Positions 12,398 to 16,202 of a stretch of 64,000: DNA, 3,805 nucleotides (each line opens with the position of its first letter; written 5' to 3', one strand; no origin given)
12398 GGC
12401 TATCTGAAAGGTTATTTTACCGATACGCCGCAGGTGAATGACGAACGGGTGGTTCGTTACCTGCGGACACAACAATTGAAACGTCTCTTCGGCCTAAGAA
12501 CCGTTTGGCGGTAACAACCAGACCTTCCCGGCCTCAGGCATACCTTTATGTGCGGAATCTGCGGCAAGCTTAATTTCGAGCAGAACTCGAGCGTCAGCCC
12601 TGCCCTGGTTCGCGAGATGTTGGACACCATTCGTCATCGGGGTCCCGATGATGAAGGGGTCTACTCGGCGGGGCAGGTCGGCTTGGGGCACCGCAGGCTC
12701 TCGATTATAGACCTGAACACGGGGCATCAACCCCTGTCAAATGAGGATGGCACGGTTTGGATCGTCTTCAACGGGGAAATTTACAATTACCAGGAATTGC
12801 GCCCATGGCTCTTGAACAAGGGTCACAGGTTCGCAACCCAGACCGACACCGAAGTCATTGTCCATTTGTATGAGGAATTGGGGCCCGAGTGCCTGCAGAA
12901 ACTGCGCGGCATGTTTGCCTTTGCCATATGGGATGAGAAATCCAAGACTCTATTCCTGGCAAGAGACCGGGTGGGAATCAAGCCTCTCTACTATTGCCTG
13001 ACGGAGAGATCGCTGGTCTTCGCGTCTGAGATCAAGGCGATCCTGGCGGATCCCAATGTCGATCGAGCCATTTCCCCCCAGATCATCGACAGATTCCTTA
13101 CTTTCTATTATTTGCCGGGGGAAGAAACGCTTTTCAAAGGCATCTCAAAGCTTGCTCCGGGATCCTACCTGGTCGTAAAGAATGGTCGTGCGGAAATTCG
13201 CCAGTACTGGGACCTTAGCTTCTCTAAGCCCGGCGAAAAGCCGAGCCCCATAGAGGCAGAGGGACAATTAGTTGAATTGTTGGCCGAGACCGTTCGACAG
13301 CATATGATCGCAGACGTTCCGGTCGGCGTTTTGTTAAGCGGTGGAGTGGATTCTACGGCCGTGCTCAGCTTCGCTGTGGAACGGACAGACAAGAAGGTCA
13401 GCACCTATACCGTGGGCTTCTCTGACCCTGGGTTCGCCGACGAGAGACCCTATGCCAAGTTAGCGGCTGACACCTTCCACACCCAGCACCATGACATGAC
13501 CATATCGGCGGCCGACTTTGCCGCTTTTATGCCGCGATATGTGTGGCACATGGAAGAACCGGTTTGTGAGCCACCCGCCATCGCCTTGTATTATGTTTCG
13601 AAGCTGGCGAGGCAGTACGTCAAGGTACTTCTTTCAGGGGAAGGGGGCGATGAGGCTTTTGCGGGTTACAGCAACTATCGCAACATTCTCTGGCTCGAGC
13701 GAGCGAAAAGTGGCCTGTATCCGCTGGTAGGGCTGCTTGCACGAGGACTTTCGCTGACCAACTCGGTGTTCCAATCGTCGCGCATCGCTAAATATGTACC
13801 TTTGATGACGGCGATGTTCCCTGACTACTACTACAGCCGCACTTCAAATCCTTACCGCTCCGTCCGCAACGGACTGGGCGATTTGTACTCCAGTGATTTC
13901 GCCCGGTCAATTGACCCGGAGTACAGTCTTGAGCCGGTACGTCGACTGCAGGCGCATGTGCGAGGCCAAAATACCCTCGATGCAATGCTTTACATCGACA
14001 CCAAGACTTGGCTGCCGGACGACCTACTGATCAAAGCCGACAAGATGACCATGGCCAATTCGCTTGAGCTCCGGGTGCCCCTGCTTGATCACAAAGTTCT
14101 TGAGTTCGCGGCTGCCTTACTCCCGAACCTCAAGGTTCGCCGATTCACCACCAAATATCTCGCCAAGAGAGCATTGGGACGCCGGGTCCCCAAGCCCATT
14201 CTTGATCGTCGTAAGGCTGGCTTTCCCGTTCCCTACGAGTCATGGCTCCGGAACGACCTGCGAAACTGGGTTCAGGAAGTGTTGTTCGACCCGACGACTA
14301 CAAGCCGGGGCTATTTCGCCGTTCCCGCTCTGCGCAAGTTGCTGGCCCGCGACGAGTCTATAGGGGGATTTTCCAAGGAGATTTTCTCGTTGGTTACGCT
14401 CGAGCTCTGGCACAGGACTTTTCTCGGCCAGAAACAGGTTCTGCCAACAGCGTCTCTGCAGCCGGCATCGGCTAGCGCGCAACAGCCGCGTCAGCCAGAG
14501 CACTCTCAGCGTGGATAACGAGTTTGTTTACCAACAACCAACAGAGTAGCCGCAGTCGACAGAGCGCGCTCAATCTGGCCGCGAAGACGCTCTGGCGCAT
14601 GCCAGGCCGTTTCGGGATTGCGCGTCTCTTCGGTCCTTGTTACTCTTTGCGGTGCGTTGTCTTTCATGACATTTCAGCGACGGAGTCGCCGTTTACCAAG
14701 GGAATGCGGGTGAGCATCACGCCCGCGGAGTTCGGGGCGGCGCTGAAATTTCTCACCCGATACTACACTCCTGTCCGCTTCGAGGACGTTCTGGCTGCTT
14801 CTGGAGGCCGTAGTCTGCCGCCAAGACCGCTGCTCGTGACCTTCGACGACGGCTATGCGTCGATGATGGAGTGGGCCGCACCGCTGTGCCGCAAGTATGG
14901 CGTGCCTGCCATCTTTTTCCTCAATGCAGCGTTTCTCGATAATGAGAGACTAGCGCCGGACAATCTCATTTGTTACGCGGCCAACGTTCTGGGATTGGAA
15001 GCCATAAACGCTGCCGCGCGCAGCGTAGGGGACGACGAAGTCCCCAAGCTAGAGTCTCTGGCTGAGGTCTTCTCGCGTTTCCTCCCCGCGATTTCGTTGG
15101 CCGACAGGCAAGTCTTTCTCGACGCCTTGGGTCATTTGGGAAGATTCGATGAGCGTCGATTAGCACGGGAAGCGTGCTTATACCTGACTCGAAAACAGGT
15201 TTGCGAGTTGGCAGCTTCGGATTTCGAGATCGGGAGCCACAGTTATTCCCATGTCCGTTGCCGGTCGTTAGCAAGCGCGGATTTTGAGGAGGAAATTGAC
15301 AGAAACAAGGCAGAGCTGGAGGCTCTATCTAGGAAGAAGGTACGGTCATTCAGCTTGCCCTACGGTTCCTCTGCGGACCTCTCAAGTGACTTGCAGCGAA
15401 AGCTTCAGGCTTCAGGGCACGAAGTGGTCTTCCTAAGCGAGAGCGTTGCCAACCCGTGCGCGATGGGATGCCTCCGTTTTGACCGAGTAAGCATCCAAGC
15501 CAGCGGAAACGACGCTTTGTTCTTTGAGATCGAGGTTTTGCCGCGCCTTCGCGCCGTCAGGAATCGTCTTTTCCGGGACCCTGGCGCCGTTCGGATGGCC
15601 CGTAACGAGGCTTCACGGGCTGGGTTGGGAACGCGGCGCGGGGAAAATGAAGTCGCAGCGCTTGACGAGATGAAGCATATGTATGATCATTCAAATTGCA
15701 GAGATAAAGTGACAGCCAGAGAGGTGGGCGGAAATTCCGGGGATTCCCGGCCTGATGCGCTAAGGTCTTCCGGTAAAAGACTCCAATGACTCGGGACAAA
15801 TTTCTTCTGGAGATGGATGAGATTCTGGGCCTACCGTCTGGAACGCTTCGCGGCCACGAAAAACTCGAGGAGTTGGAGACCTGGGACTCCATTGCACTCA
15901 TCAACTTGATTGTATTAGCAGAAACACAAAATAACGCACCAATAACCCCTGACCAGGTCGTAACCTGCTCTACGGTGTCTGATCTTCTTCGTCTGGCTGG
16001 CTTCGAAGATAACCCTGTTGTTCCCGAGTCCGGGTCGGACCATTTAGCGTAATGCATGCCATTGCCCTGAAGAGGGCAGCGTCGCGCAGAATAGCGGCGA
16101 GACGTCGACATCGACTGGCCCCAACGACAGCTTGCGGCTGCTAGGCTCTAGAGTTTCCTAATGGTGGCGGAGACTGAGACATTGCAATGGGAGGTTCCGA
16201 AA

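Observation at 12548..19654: AsnB, CE4 deacetylase, ACP, FkbH-like loader, VOC epimerase-like protein and FemAB-like transferase: a candidate module that replaces the acyl group on a sugar amine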

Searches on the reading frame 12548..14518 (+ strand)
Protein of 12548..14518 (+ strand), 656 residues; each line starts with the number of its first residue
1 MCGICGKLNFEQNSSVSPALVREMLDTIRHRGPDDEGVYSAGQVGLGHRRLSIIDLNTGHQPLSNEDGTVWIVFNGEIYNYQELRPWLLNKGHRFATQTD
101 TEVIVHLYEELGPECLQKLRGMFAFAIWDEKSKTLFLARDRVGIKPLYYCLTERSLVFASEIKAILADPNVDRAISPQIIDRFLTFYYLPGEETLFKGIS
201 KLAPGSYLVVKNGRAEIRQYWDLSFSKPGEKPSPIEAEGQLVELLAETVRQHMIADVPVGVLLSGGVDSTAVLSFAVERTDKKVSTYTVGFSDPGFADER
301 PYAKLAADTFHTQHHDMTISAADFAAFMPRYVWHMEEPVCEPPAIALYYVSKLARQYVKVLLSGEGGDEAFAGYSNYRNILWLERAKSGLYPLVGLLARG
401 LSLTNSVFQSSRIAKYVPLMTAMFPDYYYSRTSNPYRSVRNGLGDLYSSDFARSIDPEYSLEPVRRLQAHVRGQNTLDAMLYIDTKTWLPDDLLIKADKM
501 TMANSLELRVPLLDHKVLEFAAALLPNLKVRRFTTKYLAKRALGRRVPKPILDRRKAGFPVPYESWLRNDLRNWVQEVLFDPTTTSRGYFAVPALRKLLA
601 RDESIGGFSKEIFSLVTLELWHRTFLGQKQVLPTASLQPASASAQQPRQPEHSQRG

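Call 4: search_protein_families(library=pfam, proteins=[window:12548-14518:+], max_evalue=0.01)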
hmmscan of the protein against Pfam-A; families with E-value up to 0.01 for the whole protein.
window:12548-14518:+ (656 aa): 4 families
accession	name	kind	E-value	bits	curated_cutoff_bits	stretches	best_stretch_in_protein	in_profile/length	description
PF00733.27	Asn_synthase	-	9.9e-98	328.5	21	1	241-623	2-354/354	Asparagine synthase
PF13537.11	GATase_7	-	9e-53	177.9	25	1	48-167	1-123/123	Glutamine amidotransferase domain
PF13522.11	GATase_6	-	7.8e-48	162.2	27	1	33-161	1-130/130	Glutamine amidotransferase domain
PF12481.13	DUF3700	-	2.5e-06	27.6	27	1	103-165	106-176/228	Aluminium induced protein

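Call 5: search_protein_families(library=ncbifam, proteins=[window:12548-14518:+], max_evalue=0.01)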
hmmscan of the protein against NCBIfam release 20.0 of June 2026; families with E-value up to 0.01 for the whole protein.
window:12548-14518:+ (656 aa): 10 families
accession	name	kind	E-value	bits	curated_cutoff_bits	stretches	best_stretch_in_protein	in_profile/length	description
TIGR03108.1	eps_aminotran_1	hypoth_equivalog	1.3e-170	569.1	816.9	1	1-620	1-623/628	XrtA/PEP-CTERM system amidotransferase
TIGR01536.1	asn_synth_AEB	equivalog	1.1e-151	506.4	267.1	1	2-559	1-517/517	asparagine synthase (glutamine-hydrolyzing)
TIGR03104.1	trio_amidotrans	equivalog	1.2e-138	462.9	570.1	2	1-380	1-386/589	N-acetylglutaminylglutamine amidotransferase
NF006949.0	PRK09431.1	equivalog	1.1e-99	334.5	499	3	1-166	1-166/554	asparagine synthase B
NF033535.1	lass_lactam_cya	exception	2.4e-76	257.7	525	2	1-371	1-376/668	lasso peptide isopeptide bond-forming cyclase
NF001484.0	PRK00331.1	subfamily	3.2e-16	58.8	381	1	41-167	64-200/601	isomerizing glutamine--fructose-6-phosphate transaminase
TIGR01135.1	glmS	equivalog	3.1e-15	55.7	418.05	1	42-167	64-199/607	glutamine--fructose-6-phosphate transaminase (isomerizing)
NF033561.1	macrolact_Ik_Al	subfamily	2e-13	49.9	300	1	124-371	82-331/561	albusnodin/ikarugamycin family macrolactam cyclase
TIGR01134.1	purF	equivalog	2.1e-12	47.2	350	1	42-177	64-211/432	amidophosphoribosyltransferase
TIGR00268.2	TIGR00268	equivalog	0.0043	16.3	150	1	258-321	15-78/259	ATP-dependent sacrificial sulfur transferase LarE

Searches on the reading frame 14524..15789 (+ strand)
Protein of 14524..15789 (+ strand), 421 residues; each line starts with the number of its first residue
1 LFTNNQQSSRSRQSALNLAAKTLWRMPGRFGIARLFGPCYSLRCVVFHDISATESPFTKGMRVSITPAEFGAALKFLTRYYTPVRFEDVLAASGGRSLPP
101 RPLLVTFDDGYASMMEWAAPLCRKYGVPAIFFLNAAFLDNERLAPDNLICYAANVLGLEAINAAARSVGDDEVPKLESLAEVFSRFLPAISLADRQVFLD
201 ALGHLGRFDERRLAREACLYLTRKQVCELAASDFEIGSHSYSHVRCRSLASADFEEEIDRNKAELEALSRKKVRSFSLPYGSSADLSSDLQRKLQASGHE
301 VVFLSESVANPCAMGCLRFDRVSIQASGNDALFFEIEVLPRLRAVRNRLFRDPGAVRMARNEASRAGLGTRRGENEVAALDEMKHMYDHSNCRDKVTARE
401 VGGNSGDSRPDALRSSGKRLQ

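Call 4: search_protein_families(library=pfam, proteins=[window:14524-15789:+], max_evalue=0.01)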
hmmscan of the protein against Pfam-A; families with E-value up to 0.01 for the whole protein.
window:14524-15789:+ (421 aa): 1 family
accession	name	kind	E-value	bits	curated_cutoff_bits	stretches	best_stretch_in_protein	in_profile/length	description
PF01522.26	Polysacc_deac_1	-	1.6e-19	70.6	23.1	1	98-295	4-120/124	Polysaccharide deacetylase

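Call 5: search_protein_families(library=ncbifam, proteins=[window:14524-15789:+], max_evalue=0.01)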
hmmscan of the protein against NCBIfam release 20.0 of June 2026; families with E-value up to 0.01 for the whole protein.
window:14524-15789:+ (421 aa): 8 families
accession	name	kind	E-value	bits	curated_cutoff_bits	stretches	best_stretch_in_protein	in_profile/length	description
TIGR03938.2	deacetyl_PgaB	equivalog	1.8e-19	69.5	321.9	1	43-141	4-104/621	poly-beta-1,6-N-acetyl-D-glucosamine N-deacetylase PgaB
NF050820.1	PolSacchBiosHfsH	equivalog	2.3e-09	37.3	400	1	220-284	80-144/249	oligosaccharide deacetylase HfsH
NF011177.0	PRK14582.1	equivalog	2.3e-09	36.1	923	1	78-139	83-145/671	poly-beta-1,6-N-acetyl-D-glucosamine N-deacetylase PgaB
NF011176.0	PRK14581.1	equivalog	3.4e-07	28.8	1091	1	79-139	84-145/673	poly-beta-1,6-N-acetyl-D-glucosamine N-deacetylase PgaB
TIGR02764.1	spore_ybaN_pdaB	equivalog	4.2e-06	26.7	237.4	1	225-288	50-113/191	polysaccharide deacetylase family sporulation protein PdaB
TIGR03006.1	pepcterm_polyde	equivalog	1.4e-05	24.4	276.2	1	226-279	66-119/272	XrtA system polysaccharide deacetylase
TIGR02873.1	spore_ylxY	hypoth_equivalog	1.5e-05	24.4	391.5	1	229-286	133-190/268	probable sporulation protein, polysaccharide deacetylase family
TIGR03933.1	PIA_icaB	equivalog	6.2e-05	22.6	248.35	1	63-143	33-114/245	intercellular adhesin biosynthesis polysaccharide N-deacetylase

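Call 55: search_solved_structures(query=window:14524-15789:+, max_evalue=0.01, show_alignments=1)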
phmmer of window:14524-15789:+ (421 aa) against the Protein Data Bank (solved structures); distinct sequences matched with E-value up to 0.01: 8.
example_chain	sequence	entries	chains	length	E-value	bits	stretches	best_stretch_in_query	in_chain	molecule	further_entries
5bu6_A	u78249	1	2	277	3e-07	33.2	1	79-138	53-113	BpsB (PgaB), Poly-beta-1,6-N-acetyl-D-glucosamine N-deacetylase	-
4u10_A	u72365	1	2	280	1.6e-06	30.8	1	80-141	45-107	Poly-beta-1,6-N-acetyl-D-glucosamine N-deacetylase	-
4wcj_A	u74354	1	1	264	2.9e-06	30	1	62-136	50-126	Polysaccharide deacetylase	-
6hm9_A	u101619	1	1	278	2.8e-05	26.7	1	232-285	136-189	Putative polysaccharide deacetylase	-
6hpa_A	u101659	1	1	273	8.5e-05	25.1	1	232-285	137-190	Putative polysaccharide deacetylase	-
7bkf_A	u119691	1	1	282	0.00012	24.6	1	232-285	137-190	Putative polysaccharide deacetylase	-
3vus_A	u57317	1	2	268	0.00047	22.7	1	79-139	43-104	Poly-beta-1,6-N-acetyl-D-glucosamine N-deacetylase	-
4f9d_A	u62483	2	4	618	0.0034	19.9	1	79-139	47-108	Poly-beta-1,6-N-acetyl-D-glucosamine N-deacetylase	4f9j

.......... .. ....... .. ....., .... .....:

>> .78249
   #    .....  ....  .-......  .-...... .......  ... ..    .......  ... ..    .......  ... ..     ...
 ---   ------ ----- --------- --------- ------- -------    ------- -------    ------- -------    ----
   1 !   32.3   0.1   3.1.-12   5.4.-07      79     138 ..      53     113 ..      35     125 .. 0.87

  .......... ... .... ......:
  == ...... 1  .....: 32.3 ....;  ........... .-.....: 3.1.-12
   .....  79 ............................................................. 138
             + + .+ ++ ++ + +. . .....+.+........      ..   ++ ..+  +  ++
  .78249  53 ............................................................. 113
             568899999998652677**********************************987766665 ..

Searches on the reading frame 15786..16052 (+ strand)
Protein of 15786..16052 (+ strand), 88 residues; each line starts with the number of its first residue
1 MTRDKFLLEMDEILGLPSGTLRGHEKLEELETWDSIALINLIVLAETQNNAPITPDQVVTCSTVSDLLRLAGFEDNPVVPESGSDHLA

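Call 4: search_protein_families(library=pfam, proteins=[window:15786-16052:+], max_evalue=0.01)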
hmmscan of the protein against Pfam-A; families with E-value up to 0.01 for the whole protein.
window:15786-16052:+ (88 aa): 1 family
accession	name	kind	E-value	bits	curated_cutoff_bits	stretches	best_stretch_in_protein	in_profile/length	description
PF00550.31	PP-binding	-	9.2e-05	23.1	20.8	1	12-69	9-65/67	Phosphopantetheine attachment site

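Call 5: search_protein_families(library=ncbifam, proteins=[window:15786-16052:+], max_evalue=0.01)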
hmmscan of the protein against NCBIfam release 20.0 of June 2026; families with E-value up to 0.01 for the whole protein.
window:15786-16052:+ (88 aa): 0 families
